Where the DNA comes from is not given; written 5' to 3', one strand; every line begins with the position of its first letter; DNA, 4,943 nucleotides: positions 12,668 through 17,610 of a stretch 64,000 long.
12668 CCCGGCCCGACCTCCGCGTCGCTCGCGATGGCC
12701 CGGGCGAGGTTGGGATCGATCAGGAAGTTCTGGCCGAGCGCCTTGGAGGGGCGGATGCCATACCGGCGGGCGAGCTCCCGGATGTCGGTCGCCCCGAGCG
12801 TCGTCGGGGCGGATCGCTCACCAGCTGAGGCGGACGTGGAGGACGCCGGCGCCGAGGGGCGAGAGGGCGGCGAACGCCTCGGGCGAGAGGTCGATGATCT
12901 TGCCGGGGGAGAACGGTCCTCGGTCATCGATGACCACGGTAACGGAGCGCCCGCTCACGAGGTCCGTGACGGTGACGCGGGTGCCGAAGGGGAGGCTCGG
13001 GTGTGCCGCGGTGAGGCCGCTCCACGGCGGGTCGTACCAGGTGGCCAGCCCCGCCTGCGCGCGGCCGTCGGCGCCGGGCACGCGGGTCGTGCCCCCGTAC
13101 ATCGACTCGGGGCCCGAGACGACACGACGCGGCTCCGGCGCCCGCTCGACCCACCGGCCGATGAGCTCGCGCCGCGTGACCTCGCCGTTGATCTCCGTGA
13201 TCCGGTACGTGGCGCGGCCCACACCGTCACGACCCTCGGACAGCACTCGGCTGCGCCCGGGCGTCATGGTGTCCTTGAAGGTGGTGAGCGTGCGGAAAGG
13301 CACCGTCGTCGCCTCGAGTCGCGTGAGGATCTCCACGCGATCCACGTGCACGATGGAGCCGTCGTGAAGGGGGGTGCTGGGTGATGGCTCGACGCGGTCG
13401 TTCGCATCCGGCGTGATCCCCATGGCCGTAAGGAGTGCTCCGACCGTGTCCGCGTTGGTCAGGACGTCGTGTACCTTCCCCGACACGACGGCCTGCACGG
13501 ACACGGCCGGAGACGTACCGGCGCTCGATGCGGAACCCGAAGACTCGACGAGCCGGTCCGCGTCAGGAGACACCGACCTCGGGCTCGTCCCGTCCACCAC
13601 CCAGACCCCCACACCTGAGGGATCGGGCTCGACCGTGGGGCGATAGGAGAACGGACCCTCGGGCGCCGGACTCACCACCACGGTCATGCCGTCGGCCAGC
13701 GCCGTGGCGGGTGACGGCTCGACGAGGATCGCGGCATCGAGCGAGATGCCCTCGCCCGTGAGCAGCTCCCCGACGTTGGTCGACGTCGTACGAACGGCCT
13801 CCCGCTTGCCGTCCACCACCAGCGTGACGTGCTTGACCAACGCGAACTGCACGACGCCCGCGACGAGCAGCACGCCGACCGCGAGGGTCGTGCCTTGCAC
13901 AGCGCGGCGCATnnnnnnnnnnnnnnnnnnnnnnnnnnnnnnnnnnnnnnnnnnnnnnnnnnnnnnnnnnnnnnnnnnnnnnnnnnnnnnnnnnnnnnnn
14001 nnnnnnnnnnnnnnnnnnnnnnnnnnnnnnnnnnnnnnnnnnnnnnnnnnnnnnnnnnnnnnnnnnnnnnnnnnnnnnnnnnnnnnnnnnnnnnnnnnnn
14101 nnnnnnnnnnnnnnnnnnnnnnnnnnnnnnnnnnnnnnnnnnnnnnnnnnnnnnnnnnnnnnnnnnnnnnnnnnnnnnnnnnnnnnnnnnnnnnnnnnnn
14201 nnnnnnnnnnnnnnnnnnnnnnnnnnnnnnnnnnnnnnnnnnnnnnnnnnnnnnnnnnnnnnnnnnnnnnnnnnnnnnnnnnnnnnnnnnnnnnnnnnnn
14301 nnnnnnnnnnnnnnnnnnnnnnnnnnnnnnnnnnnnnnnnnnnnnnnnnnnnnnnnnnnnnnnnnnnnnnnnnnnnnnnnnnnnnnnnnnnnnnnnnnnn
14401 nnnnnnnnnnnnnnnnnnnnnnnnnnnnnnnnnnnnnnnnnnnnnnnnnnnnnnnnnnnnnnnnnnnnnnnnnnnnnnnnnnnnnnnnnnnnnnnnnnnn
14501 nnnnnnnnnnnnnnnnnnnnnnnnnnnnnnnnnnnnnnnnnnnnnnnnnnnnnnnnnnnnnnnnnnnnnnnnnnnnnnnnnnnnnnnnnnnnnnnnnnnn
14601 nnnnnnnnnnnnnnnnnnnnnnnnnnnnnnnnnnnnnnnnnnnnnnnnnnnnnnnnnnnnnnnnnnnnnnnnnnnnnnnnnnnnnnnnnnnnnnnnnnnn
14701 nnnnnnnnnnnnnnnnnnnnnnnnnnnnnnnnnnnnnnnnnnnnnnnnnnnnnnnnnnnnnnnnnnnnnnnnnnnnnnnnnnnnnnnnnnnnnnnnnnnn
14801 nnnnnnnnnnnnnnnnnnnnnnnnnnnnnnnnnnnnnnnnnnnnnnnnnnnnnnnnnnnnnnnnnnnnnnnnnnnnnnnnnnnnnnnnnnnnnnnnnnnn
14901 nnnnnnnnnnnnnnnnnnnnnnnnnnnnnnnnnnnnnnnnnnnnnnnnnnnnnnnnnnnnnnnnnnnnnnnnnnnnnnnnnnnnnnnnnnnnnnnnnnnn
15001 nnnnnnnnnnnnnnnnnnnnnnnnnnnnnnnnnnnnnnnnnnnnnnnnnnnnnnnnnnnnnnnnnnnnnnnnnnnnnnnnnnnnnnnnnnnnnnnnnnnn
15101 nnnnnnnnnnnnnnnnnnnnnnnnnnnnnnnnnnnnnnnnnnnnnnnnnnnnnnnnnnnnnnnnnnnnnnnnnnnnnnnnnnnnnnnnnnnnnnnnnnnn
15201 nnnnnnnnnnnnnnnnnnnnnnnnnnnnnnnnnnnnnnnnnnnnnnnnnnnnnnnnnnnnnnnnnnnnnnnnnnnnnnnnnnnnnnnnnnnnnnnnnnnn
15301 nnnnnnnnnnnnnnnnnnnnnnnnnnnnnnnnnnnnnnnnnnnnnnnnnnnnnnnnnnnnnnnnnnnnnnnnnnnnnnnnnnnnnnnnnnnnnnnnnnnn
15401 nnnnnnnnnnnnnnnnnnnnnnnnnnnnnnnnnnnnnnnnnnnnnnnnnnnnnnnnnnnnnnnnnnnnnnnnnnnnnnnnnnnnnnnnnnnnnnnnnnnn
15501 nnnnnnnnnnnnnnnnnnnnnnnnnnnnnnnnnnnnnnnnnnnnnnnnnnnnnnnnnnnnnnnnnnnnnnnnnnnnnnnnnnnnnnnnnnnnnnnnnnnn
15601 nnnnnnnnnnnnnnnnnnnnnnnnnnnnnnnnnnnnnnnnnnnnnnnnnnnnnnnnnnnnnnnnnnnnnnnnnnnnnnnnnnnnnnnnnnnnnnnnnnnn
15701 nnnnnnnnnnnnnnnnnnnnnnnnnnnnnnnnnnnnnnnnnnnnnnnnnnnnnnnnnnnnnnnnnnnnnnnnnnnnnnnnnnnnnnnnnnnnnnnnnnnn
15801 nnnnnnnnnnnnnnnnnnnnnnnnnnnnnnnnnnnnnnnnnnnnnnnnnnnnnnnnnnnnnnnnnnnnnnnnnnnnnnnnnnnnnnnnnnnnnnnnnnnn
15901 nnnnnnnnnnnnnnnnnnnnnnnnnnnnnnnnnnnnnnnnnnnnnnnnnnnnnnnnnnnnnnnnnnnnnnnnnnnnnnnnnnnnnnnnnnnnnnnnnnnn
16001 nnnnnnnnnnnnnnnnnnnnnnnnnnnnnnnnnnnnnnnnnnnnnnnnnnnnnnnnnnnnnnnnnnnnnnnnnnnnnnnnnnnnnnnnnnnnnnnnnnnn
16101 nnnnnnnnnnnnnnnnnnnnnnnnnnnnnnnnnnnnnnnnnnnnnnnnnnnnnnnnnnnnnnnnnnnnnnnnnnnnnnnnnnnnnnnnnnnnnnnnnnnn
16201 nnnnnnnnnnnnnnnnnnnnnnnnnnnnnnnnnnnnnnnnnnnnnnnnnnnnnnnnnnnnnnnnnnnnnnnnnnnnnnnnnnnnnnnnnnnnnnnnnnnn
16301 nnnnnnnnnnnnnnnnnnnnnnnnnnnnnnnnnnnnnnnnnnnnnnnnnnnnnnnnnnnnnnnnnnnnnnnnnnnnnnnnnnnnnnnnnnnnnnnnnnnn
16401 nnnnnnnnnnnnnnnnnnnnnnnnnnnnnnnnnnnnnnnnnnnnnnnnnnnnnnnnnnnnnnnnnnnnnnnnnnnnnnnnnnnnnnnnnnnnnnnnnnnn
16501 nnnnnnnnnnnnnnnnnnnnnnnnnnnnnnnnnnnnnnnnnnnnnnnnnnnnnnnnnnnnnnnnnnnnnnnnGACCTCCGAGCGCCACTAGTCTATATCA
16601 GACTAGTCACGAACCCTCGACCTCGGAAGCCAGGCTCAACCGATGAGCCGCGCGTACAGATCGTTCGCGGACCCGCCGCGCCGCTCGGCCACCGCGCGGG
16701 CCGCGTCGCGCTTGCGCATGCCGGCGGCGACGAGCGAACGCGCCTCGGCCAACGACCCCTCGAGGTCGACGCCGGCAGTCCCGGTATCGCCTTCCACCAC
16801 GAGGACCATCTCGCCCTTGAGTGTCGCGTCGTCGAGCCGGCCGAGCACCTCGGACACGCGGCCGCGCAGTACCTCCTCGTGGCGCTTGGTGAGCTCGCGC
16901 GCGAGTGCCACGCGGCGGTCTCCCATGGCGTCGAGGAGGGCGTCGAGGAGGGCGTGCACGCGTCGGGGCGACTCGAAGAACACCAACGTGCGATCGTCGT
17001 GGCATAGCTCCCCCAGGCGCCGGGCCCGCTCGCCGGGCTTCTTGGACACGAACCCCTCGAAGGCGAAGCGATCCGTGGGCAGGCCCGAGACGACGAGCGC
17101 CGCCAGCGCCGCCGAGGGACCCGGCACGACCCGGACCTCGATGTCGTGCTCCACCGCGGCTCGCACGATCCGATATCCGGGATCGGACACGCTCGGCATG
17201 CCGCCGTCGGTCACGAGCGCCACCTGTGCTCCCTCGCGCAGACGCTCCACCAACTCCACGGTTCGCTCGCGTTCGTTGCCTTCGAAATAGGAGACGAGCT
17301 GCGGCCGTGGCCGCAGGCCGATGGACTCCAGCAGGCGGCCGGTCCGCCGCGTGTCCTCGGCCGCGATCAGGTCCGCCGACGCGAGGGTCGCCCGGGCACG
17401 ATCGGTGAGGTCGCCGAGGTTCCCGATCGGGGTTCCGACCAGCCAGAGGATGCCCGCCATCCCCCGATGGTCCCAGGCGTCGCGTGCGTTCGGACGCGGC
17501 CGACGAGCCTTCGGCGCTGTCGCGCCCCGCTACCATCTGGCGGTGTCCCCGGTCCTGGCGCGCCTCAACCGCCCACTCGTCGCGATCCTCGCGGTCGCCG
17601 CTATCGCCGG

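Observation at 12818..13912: RpfB-position protein carries an RlpA-like (3D/double-psi beta-barrel) domain instead of the Rpf transglycosylase domain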

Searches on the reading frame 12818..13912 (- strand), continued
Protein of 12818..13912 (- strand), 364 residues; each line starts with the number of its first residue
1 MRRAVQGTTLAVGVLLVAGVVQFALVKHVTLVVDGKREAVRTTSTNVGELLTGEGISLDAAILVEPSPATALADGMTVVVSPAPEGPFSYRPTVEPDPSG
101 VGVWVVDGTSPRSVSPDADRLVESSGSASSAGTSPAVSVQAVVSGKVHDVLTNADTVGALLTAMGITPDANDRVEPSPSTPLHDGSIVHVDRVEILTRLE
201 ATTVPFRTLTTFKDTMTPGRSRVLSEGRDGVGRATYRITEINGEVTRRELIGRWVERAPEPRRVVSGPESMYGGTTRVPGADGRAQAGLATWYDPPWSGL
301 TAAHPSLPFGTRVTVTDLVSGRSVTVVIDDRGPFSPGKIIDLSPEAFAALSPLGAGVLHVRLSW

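Call 11: find_related_loci(query=A1, collection=genome_contigs, flank=6000)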
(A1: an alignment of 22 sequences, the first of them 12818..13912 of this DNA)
Query A1 (364 aa) in genome_contigs; peptide patterns used: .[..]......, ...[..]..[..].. (x = any residue, [..] = any of these).
113 stretches matched a pattern; 94 encode a relative of the query (tblastn E <= 1e-3); the best 80 are kept; 79 distinct loci.
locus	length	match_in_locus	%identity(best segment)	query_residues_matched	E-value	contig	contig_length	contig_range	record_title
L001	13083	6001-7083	70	4-364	6e-160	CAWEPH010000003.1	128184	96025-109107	MAG: uncultured Actinomycetes bacterium isolate MFD02242.bin.2.262 genome assembly, contig: contig_157, whole genome sho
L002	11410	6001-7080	95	5-364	0e+0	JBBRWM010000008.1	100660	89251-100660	MAG: Actinomycetota bacterium isolate La4_maxbin2.307 La4_maxbin2.307_K_2205704_L_100660_cov_24.7342, whole genome shotg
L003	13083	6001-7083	71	4-364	2e-151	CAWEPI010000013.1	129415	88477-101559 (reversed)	MAG: uncultured Actinomycetes bacterium isolate MFD02159.bin.1.80 genome assembly, contig: contig_47826, whole genome sh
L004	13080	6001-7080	68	1-364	3e-151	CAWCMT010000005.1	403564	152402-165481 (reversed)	MAG: uncultured Actinomycetes bacterium isolate MFD05442.bin.2.3 genome assembly, contig: contig_38914, whole genome sho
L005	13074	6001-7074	67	5-364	4e-144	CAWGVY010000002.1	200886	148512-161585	MAG: uncultured Actinomycetes bacterium isolate MFD02242.bin.2.91 genome assembly, contig: contig_17835, whole genome sh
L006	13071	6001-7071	66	1-364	8e-142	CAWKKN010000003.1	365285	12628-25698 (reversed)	MAG: uncultured Actinomycetes bacterium isolate MFD03975.bin.2.20 genome assembly, contig: contig_28849, whole genome sh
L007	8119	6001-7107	65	1-364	1e-138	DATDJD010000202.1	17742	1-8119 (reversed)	MAG TPA_asm: Actinomycetota bacterium isolate SMAG_U321 k141_192018, whole genome shotgun sequence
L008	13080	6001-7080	66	6-364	7e-136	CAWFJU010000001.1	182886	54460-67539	MAG: uncultured Actinomycetes bacterium isolate MFD04651.bin.2.123 genome assembly, contig: contig_10384, whole genome s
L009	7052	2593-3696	64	2-364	5e-136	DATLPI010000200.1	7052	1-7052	MAG TPA_asm: Actinomycetota bacterium isolate SMAG_U13848 k141_2284198, whole genome shotgun sequence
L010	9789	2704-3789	64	4-364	4e-135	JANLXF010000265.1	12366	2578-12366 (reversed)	MAG: Actinomycetes bacterium isolate OTE_20_metabat_100 OTE_20_k141_3418368, whole genome shotgun sequence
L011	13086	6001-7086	65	4-364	2e-134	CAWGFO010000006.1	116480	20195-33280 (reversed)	MAG: uncultured Actinomycetes bacterium isolate MFD05674.bin.1.236 genome assembly, contig: contig_49664, whole genome s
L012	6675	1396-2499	63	2-364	1e-134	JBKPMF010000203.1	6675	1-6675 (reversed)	MAG: Actinomycetota bacterium isolate GS_HAYS_MAG_00073 GS_HAYS_000001216040, whole genome shotgun sequence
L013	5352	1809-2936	60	2-364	4e-134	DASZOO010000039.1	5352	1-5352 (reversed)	MAG TPA_asm: Actinomycetota bacterium isolate SMAG_U5947 k141_3276239, whole genome shotgun sequence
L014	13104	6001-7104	63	2-364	2e-133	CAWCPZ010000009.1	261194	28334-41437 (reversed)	MAG: uncultured Actinomycetes bacterium isolate MFD05176.bin.1.125 genome assembly, contig: contig_26293, whole genome s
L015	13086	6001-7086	64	4-364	3e-133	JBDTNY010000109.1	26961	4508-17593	MAG: Actinomycetota bacterium isolate cluster3_bin.161 NODE_5588_length_26961_cov_8.210176, whole genome shotgun sequenc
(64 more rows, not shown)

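Call 12: search_solved_structures(query=window:12818-13912:-, max_evalue=0.01, show_alignments=4)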
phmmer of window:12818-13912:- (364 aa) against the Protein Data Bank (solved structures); distinct sequences matched with E-value up to 0.01: 4.
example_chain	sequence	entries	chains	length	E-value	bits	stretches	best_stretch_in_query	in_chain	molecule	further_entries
4avr_A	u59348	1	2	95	5.2e-14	55.2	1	286-362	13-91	PA4485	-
8kea_A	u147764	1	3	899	4.9e-08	35.6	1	298-355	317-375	hub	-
5e27_A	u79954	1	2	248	5.1e-05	25.7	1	135-252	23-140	Resuscitation-promoting factor RpfB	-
5ntb_A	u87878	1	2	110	0.0071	18.6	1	307-359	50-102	Papain inhibitor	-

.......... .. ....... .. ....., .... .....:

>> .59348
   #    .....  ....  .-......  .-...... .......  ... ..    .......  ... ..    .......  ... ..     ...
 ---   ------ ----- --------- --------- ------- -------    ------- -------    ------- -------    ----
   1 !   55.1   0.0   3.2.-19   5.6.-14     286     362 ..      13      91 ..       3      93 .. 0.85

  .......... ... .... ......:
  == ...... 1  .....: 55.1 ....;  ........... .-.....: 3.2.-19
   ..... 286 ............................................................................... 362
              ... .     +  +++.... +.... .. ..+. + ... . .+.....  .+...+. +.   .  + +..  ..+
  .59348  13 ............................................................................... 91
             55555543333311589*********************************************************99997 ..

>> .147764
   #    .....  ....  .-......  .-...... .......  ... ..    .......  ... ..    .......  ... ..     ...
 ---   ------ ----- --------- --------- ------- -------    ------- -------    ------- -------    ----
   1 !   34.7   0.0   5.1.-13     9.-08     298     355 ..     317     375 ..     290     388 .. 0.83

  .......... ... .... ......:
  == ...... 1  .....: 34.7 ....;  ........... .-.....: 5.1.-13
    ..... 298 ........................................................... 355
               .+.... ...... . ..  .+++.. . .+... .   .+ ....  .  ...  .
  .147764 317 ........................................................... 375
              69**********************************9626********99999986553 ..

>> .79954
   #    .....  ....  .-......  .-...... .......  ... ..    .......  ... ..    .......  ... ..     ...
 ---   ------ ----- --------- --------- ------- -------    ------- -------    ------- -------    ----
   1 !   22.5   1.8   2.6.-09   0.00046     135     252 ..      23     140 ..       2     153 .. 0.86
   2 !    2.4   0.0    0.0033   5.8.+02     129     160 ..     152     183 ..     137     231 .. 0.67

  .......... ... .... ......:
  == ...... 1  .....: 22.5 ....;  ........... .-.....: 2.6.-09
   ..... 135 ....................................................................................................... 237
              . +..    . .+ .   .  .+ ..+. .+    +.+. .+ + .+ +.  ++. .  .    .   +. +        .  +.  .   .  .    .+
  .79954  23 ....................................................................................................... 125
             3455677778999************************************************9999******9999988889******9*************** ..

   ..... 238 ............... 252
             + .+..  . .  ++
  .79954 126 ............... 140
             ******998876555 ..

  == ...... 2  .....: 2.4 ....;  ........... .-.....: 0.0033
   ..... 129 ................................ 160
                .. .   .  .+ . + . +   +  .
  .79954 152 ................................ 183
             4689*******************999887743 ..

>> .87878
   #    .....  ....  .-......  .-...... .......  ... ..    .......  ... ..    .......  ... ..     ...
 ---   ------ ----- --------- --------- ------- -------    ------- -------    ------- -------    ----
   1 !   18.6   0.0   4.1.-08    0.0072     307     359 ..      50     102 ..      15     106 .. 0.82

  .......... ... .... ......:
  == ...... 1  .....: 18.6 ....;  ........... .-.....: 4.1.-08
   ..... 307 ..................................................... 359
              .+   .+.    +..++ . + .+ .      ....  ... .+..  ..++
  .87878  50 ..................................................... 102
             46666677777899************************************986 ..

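Call 24: predict_structure(alignment_id=A1)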
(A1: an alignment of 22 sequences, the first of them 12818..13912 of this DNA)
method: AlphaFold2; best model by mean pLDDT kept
length: 364 residues; sequences in the alignment: 22
mean_pLDDT: 64.4   pTM: 0.34
mean pLDDT of the five models: 64.4, 62.9, 62.1, 62.0, 51.8
residues with pLDDT >= 90: 51; 70-90: 117; 50-70: 88; < 50: 108
segments of 3 or more residues with pLDDT < 50: 1-3, 84-133, 271-287, 289-309, 329-343
pLDDT, mean of each block of 10 residues (from residue 1): 53 56 67 75 79 69 67 75 42 29 32 31 28 61 78 81 83 88 85 91 92 78 94 94 89 94 81 41 42 36 43 62 57 38 53 58 55
secondary structure, 60 per line:
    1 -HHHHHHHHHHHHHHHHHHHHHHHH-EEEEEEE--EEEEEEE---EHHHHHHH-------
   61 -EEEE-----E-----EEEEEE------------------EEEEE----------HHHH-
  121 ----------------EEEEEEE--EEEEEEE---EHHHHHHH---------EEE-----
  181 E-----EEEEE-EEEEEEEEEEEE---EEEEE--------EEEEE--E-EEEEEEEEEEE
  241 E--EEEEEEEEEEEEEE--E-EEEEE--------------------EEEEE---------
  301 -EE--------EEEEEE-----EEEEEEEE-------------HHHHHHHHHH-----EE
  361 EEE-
elements in order: H2-25 E27-33 E36-42 H47-53 E62-65 E77-82 E101-105 H116-119 E137-143 E146-152 H157-163 E173-175 E187-191 E193-204 E208-212 E221-225 E230-241 E244-257 E262-266 E287-291 E312-317 E323-330 H344-353 E359-363

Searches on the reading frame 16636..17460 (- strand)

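Call 8: search_protein_families(library=ncbifam, proteins=[window:16636-17460:-], max_evalue=0.00001)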
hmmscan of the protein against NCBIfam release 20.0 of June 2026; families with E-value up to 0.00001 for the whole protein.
window:16636-17460:- (274 aa): 8 families
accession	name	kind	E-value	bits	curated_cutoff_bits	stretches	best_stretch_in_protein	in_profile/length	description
TIGR00096.1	TIGR00096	equivalog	8.8e-71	238.5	167.9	1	4-270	1-269/275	16S rRNA (cytidine(1402)-2'-O)-methyltransferase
NF011570.0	PRK14994.1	equivalog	2.8e-61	207.3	502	1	3-270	12-279/287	16S rRNA (cytidine(1402)-2'-O)-methyltransferase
NF004790.0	PRK06136.1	subfamily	2.6e-08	33.8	198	1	3-222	4-233/250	uroporphyrinogen-III C-methyltransferase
TIGR01469.1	cobA_cysG_Cterm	equivalog_domain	7.1e-08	32.5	185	1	69-223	70-231/238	uroporphyrinogen-III C-methyltransferase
NF007922.1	PRK10637.1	equivalog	1.2e-07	31.1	400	1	69-222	286-445/450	siroheme synthase CysG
TIGR02467.1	CbiE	equivalog_domain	1.4e-06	27.9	92.9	1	8-207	2-193/204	precorrin-6y C5,15-methyltransferase (decarboxylating) subunit CbiE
TIGR01465.1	cobM_cbiF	equivalog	6.3e-06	25.7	259.65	0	6-222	2-223/247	precorrin-4 C(11)-methyltransferase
TIGR01466.1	cobJ_cbiH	equivalog_domain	6.7e-06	25.8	246.35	0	6-126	2-119/239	precorrin-3B C(17)-methyltransferase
